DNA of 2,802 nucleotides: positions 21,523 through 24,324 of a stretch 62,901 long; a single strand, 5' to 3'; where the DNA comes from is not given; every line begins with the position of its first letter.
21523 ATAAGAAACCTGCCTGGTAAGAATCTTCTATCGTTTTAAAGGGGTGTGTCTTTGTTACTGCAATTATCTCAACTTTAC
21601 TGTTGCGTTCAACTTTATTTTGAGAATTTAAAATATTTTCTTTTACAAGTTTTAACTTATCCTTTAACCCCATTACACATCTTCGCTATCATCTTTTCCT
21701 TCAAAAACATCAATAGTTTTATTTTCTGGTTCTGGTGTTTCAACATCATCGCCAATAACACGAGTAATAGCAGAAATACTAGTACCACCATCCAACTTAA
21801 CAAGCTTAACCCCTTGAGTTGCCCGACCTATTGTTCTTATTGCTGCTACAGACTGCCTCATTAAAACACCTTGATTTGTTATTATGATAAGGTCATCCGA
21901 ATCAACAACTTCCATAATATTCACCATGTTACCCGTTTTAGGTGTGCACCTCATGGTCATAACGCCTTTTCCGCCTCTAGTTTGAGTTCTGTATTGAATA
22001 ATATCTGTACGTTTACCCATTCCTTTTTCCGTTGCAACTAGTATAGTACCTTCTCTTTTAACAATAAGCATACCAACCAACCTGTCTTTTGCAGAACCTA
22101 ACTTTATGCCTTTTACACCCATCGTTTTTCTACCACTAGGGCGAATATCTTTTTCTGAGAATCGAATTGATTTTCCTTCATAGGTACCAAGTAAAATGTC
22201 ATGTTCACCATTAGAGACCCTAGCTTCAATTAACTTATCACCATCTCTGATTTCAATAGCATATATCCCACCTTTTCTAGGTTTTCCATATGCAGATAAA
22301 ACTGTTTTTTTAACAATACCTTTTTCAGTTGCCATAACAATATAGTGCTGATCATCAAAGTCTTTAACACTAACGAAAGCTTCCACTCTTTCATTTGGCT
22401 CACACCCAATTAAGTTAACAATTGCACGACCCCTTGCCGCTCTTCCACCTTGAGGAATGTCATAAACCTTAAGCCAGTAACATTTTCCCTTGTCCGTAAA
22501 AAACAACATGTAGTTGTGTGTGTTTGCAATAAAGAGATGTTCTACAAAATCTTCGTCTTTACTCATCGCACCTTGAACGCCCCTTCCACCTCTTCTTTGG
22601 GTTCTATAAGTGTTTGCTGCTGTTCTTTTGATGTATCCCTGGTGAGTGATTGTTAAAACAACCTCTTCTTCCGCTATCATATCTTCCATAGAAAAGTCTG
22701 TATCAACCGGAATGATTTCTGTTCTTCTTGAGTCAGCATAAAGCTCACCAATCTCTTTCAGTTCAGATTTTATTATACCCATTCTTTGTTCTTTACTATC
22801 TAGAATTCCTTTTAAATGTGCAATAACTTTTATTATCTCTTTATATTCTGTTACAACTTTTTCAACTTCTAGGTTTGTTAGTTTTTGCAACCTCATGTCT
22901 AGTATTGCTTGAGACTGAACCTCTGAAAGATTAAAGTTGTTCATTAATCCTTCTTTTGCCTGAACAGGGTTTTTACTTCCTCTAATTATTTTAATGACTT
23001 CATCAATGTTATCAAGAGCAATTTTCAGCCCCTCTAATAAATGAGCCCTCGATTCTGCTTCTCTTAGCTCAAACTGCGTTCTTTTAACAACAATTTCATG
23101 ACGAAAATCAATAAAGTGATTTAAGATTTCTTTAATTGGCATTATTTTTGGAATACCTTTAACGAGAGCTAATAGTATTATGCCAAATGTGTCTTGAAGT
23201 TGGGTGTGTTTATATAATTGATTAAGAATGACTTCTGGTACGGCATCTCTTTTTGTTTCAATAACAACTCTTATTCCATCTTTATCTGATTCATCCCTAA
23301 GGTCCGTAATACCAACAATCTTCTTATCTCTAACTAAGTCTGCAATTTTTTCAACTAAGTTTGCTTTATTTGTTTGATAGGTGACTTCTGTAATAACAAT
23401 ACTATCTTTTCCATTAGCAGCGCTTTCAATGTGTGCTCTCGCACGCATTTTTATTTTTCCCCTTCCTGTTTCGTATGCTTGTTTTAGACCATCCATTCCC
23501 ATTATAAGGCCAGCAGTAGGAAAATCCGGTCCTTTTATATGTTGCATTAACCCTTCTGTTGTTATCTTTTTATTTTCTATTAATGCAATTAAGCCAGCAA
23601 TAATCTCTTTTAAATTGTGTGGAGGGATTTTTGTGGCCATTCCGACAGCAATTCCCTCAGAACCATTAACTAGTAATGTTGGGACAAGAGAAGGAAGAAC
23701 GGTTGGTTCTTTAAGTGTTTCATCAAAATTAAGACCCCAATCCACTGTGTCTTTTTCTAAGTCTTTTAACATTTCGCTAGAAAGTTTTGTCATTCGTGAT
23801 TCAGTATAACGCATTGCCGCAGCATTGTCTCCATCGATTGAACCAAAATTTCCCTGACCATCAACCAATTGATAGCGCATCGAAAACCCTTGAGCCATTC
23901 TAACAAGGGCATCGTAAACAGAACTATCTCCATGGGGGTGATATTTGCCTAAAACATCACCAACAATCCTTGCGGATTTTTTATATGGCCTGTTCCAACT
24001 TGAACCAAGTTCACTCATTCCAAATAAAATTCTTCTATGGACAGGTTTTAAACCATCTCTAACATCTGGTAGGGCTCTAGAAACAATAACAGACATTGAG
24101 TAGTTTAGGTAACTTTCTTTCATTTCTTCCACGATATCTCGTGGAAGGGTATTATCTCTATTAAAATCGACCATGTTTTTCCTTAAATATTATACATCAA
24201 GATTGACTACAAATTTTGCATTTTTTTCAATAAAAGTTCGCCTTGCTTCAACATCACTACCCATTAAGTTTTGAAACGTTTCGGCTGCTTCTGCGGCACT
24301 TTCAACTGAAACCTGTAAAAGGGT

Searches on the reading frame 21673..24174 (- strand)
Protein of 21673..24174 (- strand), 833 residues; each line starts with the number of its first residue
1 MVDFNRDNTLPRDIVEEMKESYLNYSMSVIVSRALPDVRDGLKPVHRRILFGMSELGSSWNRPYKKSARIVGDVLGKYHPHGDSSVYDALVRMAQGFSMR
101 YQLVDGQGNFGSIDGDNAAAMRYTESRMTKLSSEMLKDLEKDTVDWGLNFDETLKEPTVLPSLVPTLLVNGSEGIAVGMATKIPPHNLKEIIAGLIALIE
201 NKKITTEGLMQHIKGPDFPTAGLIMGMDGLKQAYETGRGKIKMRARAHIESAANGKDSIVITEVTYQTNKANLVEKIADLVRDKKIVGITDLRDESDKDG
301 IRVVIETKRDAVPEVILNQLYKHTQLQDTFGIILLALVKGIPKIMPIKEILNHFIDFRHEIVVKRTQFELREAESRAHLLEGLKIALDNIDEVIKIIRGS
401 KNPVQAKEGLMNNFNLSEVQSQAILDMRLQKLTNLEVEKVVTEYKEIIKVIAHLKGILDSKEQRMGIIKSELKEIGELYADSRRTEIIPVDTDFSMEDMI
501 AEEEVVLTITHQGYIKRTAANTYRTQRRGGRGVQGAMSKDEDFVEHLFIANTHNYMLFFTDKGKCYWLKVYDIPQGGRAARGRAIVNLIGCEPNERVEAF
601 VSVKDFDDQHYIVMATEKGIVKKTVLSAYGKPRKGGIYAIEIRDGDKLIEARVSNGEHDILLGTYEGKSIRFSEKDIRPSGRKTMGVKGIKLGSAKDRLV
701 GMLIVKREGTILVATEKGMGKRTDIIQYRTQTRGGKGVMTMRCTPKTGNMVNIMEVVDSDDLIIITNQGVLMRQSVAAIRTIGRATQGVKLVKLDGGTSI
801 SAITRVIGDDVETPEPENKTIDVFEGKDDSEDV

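Call 81: search_protein_families(library=pfam, proteins=[window:21673-24174:-], max_evalue=0.001)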
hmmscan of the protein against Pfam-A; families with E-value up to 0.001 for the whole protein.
window:21673-24174:- (833 aa): 2 families
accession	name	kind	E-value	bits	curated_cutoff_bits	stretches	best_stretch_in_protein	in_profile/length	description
PF00521.26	DNA_topoisoIV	-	1.4e-166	555.2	31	1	33-473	1-432/432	DNA gyrase/topoisomerase IV, subunit A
PF03989.18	DNA_gyraseA_C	-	1.1e-57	191.7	27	6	506-551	3-48/48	DNA gyrase C-terminal domain, beta-propeller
